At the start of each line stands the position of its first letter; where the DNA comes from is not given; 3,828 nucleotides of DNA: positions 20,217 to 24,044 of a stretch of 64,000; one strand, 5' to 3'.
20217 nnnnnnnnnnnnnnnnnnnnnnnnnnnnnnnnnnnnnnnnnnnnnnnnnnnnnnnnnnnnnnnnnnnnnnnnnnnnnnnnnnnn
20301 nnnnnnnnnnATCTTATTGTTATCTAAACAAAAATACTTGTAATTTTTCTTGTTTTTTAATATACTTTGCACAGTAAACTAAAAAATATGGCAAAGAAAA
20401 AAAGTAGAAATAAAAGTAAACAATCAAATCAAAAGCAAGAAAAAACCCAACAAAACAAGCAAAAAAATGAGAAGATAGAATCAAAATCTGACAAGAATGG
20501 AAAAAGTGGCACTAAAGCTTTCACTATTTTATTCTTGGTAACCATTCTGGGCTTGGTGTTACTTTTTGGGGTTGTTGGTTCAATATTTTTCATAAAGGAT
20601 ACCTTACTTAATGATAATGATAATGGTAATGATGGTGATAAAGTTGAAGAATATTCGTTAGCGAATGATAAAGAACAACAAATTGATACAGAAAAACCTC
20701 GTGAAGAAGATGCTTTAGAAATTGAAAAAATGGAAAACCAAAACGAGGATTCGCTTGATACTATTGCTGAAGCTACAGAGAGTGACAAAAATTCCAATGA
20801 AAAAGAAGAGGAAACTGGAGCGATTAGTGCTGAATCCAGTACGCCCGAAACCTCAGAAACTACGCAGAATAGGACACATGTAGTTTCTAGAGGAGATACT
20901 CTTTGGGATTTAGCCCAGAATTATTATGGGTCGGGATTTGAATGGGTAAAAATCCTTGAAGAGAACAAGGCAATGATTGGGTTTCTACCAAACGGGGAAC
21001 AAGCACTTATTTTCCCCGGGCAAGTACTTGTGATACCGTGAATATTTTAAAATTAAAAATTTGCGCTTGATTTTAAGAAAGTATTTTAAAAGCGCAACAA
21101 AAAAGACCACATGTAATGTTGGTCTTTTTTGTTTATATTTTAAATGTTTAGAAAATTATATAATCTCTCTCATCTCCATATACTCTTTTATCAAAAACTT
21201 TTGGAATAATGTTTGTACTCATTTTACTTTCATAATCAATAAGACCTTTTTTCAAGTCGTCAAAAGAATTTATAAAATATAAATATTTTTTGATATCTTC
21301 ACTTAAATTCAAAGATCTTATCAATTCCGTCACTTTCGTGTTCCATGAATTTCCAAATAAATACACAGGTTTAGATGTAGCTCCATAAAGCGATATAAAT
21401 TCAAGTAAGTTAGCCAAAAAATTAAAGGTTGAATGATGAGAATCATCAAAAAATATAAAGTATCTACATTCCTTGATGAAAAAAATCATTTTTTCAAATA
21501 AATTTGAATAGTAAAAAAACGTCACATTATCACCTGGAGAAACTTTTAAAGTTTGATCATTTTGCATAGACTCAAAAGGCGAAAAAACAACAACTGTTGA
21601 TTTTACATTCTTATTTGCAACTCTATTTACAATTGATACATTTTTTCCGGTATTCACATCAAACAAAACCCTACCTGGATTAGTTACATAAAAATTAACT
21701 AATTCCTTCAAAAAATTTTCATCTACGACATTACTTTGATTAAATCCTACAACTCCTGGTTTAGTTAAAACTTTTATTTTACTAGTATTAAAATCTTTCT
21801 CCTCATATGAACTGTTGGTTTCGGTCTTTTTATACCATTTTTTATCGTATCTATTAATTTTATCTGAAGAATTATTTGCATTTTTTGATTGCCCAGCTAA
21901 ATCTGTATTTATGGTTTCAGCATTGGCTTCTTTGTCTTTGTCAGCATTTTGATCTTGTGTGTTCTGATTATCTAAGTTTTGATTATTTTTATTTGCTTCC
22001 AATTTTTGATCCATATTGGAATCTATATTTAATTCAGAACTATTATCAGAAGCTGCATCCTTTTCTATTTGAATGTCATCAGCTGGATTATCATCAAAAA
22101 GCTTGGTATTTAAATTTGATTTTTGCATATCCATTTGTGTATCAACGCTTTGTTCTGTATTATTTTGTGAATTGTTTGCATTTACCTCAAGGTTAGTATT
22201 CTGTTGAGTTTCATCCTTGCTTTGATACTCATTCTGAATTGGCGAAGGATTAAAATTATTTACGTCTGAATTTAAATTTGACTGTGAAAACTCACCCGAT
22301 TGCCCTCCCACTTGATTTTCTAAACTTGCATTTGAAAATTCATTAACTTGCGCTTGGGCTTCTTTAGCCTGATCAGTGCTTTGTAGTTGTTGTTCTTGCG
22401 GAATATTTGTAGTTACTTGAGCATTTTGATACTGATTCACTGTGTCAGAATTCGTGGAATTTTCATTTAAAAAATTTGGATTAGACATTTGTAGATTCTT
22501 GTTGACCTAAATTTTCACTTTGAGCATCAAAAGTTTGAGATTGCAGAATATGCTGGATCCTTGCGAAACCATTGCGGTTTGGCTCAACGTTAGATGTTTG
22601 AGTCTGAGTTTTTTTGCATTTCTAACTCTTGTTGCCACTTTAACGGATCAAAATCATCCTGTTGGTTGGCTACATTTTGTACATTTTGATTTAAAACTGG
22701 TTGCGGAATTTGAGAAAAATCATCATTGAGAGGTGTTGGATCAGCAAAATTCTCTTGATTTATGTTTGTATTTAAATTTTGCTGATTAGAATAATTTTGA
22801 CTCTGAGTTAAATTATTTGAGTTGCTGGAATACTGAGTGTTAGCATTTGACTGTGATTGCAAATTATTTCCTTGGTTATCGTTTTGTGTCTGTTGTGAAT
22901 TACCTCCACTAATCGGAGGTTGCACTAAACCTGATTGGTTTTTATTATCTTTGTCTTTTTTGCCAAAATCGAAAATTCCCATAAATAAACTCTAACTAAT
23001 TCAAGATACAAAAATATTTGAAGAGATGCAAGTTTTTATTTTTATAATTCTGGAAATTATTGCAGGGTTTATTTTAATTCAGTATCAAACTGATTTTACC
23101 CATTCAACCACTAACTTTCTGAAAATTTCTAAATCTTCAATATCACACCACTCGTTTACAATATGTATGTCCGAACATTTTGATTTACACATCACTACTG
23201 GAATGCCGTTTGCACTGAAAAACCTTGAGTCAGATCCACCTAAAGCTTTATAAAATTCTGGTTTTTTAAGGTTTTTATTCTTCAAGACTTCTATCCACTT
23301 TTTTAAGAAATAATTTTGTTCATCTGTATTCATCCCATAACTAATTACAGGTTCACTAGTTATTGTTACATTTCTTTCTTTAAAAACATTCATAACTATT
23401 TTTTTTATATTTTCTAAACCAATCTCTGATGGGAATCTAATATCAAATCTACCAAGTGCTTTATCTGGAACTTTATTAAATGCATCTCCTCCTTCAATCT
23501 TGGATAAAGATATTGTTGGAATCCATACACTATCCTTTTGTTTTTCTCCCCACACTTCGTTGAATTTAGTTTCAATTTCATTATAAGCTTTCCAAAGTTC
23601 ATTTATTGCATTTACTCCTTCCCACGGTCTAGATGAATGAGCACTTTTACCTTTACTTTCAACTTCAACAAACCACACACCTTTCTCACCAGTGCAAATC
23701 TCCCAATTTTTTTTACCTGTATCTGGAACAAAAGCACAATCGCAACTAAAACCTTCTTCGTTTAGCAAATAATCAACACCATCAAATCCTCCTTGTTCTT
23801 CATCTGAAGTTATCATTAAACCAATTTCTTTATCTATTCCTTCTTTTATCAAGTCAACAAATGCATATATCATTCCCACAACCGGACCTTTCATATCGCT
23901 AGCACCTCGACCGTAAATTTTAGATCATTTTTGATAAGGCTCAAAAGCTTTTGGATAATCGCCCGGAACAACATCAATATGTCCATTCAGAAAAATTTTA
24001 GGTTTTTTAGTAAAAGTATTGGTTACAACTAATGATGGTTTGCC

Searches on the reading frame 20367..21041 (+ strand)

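Call 52: search_protein_families(library=pfam, proteins=[window:20367-21041:+], max_evalue=0.01)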
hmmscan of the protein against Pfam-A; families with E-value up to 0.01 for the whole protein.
window:20367-21041:+ (224 aa): 3 families
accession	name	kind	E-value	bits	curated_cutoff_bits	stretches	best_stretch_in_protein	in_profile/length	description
PF01476.26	LysM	-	5.8e-07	29.8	20.9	1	171-224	1-43/43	LysM domain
PF20185.3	DUF6548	-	0.00049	20.4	27.3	1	7-68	101-162/164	Family of unknown function (DUF6548)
PF06024.17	Orf78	-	0.0061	17.3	29.4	1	15-68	26-80/101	Orf78 (ac78)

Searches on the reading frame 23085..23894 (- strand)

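Call 12: search_protein_families(library=pfam, proteins=[window:23085-23894:-], max_evalue=0.001)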
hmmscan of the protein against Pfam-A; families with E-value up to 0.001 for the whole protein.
window:23085-23894:- (269 aa): 2 families
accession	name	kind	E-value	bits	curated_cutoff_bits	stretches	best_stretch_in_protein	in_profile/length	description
PF07687.19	M20_dimer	-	2.5e-16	60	21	1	68-175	1-103/107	Peptidase dimerisation domain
PF01546.33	Peptidase_M20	-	2.6e-13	50.8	24.6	1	1-266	36-204/206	Peptidase family M20/M25/M40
